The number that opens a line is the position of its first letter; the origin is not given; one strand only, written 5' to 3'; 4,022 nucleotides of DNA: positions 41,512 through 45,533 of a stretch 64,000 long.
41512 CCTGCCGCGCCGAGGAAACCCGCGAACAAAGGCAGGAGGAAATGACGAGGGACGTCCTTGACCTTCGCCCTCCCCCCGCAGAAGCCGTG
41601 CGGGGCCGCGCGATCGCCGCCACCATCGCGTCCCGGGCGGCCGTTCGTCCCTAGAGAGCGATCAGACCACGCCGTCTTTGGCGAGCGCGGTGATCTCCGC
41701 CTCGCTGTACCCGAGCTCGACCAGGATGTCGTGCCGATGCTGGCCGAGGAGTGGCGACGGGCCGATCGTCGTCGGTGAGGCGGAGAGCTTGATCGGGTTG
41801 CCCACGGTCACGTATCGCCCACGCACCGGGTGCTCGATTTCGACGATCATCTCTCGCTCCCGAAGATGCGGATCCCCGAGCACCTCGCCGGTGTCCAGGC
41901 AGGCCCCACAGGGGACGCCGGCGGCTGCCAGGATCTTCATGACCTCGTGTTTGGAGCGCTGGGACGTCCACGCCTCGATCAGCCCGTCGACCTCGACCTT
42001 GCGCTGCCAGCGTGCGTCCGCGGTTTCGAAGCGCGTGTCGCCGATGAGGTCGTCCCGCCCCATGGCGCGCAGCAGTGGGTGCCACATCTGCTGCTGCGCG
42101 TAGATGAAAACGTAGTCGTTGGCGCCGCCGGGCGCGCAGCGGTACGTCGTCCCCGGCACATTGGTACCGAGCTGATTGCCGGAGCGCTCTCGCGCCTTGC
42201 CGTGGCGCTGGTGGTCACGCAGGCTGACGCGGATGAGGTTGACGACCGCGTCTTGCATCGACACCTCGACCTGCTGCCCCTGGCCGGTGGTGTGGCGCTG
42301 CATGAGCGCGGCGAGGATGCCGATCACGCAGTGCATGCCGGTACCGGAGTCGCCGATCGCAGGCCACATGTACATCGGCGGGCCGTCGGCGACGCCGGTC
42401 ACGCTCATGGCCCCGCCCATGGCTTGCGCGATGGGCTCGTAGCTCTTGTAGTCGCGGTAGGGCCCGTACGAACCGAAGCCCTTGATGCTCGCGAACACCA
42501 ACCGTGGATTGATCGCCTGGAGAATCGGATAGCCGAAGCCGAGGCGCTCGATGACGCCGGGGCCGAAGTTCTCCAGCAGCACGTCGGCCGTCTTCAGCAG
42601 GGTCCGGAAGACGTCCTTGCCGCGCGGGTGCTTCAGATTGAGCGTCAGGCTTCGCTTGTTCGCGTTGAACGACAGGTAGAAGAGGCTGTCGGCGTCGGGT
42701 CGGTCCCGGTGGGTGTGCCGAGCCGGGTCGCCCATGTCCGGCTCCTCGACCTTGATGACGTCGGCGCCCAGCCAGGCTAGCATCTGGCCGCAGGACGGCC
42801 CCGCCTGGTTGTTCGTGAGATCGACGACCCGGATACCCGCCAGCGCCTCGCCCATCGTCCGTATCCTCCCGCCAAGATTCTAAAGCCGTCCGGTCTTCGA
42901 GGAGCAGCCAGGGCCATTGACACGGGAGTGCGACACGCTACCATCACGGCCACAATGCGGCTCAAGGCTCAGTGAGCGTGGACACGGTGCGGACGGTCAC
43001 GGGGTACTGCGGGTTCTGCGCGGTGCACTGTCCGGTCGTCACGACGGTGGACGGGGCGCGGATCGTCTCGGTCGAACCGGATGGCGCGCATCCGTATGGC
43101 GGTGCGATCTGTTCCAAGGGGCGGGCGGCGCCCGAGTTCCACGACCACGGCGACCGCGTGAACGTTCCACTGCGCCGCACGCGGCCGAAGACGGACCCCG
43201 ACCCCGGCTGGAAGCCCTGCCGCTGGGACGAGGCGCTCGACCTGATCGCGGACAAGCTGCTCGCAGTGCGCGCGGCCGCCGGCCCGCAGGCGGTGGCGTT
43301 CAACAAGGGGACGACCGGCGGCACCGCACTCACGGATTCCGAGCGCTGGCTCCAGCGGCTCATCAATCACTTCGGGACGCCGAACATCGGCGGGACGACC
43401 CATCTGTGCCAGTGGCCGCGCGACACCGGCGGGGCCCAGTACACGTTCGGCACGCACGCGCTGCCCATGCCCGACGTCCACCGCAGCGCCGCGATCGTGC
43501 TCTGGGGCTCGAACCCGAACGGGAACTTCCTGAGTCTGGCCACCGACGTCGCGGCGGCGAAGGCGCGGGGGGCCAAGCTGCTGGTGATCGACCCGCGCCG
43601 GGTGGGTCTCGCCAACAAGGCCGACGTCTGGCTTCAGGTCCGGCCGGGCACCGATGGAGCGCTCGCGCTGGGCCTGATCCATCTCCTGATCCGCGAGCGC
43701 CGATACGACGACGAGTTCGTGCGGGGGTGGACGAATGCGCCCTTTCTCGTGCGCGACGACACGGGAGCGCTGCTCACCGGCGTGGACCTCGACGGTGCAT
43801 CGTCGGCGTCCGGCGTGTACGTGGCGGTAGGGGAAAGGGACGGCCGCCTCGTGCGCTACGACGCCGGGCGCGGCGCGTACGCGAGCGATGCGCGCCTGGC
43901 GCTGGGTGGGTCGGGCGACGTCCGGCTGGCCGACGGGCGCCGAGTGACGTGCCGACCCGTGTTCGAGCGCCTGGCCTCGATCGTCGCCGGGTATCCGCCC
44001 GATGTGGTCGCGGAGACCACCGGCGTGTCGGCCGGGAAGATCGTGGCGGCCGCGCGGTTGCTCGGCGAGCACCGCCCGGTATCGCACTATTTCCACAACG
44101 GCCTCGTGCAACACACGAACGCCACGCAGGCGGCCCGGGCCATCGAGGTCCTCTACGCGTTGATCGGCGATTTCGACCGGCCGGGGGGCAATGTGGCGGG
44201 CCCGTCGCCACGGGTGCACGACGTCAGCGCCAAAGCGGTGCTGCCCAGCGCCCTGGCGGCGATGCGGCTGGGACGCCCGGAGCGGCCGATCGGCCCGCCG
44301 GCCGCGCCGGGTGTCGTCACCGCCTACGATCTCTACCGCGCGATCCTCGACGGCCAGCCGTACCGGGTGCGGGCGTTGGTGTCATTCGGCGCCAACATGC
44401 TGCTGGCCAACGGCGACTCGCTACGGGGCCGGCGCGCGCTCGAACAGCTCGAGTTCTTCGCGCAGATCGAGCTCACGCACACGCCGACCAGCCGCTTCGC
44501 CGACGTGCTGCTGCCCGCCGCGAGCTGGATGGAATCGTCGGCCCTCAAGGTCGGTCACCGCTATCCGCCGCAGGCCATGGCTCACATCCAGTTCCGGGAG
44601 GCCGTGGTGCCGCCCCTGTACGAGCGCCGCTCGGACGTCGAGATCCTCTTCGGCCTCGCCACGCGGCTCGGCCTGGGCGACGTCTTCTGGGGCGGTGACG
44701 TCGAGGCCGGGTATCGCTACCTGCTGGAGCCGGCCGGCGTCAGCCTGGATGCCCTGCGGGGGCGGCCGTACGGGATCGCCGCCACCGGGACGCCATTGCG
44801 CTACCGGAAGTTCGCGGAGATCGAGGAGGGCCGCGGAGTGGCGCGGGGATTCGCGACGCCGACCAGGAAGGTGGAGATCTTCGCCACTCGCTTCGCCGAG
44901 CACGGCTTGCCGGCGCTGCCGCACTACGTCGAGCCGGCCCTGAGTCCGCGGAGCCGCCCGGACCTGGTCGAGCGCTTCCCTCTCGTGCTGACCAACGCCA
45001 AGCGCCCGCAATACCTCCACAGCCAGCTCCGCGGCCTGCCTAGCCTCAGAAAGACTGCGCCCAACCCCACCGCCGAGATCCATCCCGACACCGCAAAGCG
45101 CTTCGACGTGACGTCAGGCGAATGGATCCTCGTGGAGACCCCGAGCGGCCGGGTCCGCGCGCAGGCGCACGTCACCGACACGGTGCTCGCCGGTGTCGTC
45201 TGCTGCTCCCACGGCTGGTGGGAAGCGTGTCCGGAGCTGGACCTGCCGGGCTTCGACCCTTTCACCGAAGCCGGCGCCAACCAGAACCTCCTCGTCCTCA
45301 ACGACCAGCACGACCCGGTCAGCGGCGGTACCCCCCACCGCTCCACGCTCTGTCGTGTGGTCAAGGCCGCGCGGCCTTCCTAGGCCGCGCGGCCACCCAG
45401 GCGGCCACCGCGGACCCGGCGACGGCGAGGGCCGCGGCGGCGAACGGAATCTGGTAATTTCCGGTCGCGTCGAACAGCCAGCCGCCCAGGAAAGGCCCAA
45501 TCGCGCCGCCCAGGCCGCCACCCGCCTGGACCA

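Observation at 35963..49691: A conserved 30-nt block around the palindrome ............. recurs in three divergent intergenic regions and once inside a coding sequence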

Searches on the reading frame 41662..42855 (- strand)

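Call 17: search_protein_families(library=pfam, proteins=[window:41662-42855:-])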
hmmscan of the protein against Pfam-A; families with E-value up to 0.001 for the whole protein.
window:41662-42855:- (397 aa): 1 family
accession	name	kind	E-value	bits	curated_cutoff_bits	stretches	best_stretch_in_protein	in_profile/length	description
PF02515.22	CoA_transf_3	-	8.8e-118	394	23.3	1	5-374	1-366/366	CoA-transferase family III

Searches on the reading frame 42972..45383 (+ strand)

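Call 17: search_protein_families(library=pfam, proteins=[window:42972-45383:+])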
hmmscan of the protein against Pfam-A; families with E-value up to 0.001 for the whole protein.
window:42972-45383:+ (803 aa): 3 families
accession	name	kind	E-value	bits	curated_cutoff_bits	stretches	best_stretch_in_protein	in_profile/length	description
PF00384.28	Molybdopterin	-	2.7e-38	132.3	24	1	62-564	1-352/353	Molybdopterin oxidoreductase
PF01568.27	Molydop_binding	-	2e-22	79.7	26.8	1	671-791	1-108/110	Molydopterin dinucleotide binding domain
PF04879.21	Molybdop_Fe4S4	-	1.2e-07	32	22.7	1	8-56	3-52/55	Molybdopterin oxidoreductase Fe4S4 domain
